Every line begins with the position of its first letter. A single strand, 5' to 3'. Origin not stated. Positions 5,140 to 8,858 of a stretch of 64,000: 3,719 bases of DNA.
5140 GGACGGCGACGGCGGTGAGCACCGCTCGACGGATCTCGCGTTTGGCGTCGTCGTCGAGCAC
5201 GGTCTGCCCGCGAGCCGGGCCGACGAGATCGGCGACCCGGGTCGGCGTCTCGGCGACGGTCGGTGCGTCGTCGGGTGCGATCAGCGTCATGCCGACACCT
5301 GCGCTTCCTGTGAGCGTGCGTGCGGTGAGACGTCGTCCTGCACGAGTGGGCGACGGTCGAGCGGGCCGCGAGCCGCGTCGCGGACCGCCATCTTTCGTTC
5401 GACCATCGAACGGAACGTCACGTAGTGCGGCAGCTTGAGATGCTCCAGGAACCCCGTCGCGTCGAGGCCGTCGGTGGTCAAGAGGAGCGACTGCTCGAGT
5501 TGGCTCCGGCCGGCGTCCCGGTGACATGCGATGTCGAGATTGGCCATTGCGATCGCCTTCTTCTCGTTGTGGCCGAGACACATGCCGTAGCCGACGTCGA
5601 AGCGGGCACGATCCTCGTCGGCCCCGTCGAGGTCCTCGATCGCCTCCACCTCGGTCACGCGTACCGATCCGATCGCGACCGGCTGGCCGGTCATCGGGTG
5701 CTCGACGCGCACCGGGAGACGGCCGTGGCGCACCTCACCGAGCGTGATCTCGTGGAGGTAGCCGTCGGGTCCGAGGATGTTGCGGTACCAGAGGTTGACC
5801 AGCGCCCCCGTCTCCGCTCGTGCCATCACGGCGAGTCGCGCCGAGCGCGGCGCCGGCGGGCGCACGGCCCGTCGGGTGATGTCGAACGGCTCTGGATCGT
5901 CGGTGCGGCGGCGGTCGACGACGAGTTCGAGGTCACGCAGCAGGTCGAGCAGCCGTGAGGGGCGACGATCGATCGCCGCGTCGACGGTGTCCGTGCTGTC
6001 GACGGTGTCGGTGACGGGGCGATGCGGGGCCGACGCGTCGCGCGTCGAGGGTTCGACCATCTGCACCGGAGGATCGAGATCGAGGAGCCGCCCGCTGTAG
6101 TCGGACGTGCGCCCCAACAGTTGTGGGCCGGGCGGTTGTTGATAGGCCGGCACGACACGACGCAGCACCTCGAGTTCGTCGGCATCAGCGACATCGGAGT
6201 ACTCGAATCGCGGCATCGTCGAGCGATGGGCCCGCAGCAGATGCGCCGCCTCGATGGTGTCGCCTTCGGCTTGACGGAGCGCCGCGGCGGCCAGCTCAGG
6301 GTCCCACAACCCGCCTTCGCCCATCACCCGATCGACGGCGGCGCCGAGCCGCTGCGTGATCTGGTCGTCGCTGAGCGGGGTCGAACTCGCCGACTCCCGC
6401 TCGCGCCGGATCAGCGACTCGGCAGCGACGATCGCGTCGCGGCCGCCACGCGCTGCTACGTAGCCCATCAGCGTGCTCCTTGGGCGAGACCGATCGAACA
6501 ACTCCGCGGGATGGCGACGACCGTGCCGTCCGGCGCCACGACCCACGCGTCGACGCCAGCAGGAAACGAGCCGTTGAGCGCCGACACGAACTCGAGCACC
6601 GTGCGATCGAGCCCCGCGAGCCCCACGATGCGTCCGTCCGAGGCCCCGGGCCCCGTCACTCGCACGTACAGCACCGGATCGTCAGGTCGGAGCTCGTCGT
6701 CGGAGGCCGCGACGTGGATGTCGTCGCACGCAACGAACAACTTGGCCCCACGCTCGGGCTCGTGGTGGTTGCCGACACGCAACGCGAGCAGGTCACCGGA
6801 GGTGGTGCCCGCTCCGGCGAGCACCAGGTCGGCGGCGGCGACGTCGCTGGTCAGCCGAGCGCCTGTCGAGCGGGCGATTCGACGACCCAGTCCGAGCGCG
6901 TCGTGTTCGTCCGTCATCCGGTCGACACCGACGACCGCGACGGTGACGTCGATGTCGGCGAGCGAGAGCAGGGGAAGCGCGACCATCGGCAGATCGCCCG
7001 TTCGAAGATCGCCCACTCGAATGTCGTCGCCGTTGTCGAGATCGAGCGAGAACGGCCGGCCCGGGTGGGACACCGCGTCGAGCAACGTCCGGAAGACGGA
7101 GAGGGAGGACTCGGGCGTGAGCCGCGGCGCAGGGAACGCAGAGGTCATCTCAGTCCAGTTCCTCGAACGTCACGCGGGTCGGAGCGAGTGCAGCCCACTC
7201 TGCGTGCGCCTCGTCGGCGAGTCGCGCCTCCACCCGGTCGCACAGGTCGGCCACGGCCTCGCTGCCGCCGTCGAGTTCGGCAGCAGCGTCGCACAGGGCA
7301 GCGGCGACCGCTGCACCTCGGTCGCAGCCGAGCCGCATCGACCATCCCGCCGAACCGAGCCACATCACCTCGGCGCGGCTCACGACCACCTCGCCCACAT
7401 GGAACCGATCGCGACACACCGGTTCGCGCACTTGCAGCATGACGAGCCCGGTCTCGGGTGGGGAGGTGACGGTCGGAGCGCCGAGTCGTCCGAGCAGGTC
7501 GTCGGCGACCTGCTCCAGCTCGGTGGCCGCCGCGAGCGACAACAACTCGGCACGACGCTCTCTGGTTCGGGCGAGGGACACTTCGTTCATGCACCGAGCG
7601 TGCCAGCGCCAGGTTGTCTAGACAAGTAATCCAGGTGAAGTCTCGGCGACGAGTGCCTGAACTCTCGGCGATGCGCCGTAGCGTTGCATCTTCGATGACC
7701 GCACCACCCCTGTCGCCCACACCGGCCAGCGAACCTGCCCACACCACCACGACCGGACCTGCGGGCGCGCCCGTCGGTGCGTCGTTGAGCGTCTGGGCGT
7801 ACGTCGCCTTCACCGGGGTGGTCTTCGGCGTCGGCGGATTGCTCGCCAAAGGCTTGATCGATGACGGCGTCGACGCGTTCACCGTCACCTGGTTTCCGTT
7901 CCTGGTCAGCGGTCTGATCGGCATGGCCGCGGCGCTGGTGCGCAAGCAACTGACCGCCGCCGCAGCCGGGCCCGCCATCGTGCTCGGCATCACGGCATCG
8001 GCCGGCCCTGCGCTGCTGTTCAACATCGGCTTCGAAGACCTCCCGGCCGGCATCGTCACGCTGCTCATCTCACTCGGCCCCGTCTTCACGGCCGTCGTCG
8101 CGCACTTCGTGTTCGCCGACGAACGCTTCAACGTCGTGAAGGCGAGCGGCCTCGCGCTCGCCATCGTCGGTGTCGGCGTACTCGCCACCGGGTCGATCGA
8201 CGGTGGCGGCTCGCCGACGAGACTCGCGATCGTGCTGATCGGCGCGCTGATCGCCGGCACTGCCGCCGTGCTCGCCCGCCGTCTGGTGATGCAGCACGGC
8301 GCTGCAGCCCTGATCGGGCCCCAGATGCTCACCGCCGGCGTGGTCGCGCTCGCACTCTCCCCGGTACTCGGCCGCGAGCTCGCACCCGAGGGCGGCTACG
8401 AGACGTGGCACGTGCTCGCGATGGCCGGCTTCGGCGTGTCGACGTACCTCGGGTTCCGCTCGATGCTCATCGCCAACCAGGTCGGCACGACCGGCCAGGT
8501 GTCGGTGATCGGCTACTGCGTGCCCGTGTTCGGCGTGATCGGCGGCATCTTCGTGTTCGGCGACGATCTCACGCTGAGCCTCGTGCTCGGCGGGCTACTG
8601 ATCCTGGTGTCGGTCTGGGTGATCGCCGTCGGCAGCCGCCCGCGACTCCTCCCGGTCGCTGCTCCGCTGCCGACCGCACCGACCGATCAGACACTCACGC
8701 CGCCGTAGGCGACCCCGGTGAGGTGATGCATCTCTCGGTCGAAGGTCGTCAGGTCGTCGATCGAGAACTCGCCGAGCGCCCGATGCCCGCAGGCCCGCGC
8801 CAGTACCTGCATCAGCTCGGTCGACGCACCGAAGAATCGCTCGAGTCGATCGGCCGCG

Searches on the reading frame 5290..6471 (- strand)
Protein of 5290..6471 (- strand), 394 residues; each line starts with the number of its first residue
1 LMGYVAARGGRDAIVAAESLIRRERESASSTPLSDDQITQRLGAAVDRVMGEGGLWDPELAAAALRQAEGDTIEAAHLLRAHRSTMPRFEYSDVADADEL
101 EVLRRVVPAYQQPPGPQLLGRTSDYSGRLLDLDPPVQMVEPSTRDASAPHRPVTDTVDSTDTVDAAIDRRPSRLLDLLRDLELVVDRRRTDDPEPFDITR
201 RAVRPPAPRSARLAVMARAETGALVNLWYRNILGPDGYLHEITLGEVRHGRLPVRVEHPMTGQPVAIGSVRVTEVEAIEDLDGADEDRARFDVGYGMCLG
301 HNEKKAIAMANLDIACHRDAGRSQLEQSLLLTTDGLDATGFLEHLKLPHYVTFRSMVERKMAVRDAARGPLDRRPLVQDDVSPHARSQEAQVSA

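Call 7: search_protein_families(library=pfam, proteins=[window:5290-6471:-])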
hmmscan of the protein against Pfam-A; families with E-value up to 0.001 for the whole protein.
window:5290-6471:- (394 aa): 2 families
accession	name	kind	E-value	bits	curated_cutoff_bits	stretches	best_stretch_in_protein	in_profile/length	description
PF05861.17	PhnI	-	5.4e-98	328.5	34.5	1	3-364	1-345/348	Bacterial phosphonate metabolism protein (PhnI)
PF06754.17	PhnG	-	5.5e-05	23.7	32.4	1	208-330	2-111/142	Phosphonate metabolism protein PhnG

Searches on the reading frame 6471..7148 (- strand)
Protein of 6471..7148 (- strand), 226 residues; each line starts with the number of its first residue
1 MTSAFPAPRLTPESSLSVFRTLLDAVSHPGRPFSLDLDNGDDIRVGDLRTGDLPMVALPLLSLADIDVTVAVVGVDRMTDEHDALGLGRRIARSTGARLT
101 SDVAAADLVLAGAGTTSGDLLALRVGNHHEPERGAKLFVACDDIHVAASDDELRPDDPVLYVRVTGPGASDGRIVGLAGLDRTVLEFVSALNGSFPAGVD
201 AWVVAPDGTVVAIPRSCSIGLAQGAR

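Call 7: search_protein_families(library=pfam, proteins=[window:6471-7148:-])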
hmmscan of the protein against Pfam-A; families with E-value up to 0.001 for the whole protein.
window:6471-7148:- (226 aa): 1 family
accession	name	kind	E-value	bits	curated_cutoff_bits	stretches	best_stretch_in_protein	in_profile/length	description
PF05845.17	PhnH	-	5.1e-23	82.2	25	1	15-219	10-187/188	Bacterial phosphonate metabolism protein (PhnH)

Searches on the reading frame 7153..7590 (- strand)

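Call 7: search_protein_families(library=pfam, proteins=[window:7153-7590:-])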
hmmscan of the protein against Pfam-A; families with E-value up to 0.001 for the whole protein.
window:7153-7590:- (146 aa): 1 family
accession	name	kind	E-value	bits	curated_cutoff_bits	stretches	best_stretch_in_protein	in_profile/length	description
PF06754.17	PhnG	-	7.2e-24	84.9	32.4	1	9-144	2-138/142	Phosphonate metabolism protein PhnG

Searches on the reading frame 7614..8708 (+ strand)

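Call 7: search_protein_families(library=pfam, proteins=[window:7614-8708:+])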
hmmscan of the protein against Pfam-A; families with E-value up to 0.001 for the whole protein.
window:7614-8708:+ (364 aa): 2 families
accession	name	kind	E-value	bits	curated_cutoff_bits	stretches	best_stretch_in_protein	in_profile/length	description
PF00892.27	EamA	-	1.8e-25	90.2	28.2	2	64-190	7-133/135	EamA-like transporter family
PF16913.11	PUNUT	-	0.00017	21.4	30.6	1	117-219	73-173/321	Purine nucleobase transmembrane transport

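Call 9: search_protein_families(library=ncbifam, proteins=[window:7614-8708:+])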
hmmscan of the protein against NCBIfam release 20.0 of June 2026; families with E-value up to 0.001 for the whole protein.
window:7614-8708:+ (364 aa): 2 families
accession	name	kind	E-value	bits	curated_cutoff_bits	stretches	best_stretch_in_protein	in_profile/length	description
TIGR00950.1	2A78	equivalog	1.1e-08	34.8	230.2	1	77-334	7-263/264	carboxylate/amino acid/amine transporter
NF008523.0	PRK11453.1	equivalog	0.00037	20.2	472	0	125-342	65-290/299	O-acetylserine/cysteine exporter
